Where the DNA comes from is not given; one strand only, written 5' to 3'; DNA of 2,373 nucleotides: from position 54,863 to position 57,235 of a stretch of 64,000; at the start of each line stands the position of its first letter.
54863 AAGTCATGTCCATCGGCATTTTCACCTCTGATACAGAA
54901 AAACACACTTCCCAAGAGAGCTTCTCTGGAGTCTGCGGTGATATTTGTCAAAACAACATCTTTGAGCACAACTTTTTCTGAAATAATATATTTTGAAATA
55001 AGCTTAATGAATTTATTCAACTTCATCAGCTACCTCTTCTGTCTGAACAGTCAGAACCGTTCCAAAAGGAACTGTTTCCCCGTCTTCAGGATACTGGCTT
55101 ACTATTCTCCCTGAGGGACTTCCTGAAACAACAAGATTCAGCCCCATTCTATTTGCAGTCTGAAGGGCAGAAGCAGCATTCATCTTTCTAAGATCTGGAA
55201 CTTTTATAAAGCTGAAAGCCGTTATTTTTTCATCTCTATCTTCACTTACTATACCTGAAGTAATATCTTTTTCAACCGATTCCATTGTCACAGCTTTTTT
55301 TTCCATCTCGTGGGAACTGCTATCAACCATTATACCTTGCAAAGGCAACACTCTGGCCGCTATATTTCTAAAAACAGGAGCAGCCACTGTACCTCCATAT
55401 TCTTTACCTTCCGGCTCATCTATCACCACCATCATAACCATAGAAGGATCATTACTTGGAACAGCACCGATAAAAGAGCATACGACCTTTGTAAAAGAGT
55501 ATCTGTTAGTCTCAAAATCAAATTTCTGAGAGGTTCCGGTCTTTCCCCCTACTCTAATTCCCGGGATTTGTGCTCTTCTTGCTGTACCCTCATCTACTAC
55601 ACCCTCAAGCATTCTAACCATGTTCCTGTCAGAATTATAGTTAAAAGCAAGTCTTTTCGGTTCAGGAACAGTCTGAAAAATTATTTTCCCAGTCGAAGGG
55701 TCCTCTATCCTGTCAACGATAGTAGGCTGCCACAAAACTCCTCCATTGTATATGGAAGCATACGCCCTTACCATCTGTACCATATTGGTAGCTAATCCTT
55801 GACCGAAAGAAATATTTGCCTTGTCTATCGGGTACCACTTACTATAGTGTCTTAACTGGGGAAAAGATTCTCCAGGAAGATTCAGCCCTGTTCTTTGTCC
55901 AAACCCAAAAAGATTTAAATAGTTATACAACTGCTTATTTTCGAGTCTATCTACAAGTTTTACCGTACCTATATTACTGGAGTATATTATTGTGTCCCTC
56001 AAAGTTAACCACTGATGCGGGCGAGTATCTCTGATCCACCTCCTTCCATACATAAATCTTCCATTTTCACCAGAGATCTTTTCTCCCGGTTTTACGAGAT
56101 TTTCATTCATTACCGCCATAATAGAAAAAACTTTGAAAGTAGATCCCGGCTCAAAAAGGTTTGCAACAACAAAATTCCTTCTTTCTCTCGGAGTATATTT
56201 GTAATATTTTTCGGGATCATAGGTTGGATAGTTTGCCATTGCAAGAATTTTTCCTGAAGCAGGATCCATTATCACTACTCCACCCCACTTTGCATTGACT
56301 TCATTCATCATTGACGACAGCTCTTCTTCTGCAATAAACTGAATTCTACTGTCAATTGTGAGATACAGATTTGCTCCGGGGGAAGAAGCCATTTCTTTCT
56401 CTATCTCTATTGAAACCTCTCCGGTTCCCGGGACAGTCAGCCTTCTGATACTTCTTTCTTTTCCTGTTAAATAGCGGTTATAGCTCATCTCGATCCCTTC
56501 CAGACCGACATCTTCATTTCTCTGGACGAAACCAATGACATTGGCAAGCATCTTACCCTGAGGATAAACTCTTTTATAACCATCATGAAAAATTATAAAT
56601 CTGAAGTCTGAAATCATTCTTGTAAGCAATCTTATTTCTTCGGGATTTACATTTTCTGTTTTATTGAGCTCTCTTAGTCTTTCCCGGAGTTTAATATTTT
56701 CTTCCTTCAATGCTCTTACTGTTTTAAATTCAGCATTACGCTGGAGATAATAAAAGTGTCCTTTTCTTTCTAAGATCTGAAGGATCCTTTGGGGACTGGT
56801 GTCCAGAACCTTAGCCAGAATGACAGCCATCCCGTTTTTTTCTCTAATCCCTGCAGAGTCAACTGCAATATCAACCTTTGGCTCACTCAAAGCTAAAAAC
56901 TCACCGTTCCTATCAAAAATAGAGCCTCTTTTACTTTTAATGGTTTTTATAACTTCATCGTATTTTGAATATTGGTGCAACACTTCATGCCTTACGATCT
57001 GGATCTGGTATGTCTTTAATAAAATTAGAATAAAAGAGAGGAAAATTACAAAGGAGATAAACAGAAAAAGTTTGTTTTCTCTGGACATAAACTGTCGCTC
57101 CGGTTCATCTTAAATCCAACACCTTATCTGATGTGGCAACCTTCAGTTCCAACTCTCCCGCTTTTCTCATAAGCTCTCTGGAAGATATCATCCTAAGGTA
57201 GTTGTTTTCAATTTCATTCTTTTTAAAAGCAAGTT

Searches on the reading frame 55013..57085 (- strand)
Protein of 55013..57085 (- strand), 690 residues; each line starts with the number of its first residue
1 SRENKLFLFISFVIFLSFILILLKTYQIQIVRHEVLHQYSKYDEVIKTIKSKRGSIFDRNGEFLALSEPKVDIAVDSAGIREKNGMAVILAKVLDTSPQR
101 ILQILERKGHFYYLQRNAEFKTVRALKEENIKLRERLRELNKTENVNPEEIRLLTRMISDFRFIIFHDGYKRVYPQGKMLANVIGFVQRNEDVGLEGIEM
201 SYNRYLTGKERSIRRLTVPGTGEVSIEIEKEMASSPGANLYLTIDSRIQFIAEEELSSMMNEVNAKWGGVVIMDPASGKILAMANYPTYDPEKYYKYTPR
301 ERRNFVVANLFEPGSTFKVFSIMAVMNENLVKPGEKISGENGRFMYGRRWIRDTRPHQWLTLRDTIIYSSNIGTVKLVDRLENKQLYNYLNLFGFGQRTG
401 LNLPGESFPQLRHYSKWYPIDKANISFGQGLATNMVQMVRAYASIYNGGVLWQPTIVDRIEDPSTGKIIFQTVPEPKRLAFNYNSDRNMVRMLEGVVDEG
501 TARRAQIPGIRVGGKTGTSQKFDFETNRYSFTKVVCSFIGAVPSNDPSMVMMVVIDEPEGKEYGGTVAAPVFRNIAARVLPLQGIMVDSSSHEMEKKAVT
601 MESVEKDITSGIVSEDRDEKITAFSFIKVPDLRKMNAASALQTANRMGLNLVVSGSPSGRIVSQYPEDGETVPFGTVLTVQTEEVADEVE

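Call 40: search_protein_families(library=pfam, proteins=[window:55013-57085:-], max_evalue=0.0001)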
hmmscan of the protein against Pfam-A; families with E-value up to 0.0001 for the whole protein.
window:55013-57085:- (690 aa): 4 families
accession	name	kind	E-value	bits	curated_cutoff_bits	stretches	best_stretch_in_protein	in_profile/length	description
PF00905.27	Transpeptidase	-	1.8e-73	247.8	22.1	1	268-576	1-298/299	Penicillin binding protein transpeptidase domain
PF03717.20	PBP_dimer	-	7.4e-17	62.8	24.4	1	49-224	2-175/180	Penicillin-binding Protein dimerisation domain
PF03793.24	PASTA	-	2.4e-11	43.9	23.2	1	627-683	1-63/64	PASTA domain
PF21922.1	PBP_dimer_2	-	4.9e-07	30.4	27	1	170-212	23-63/83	Penicillin binding protein A dimerisation domain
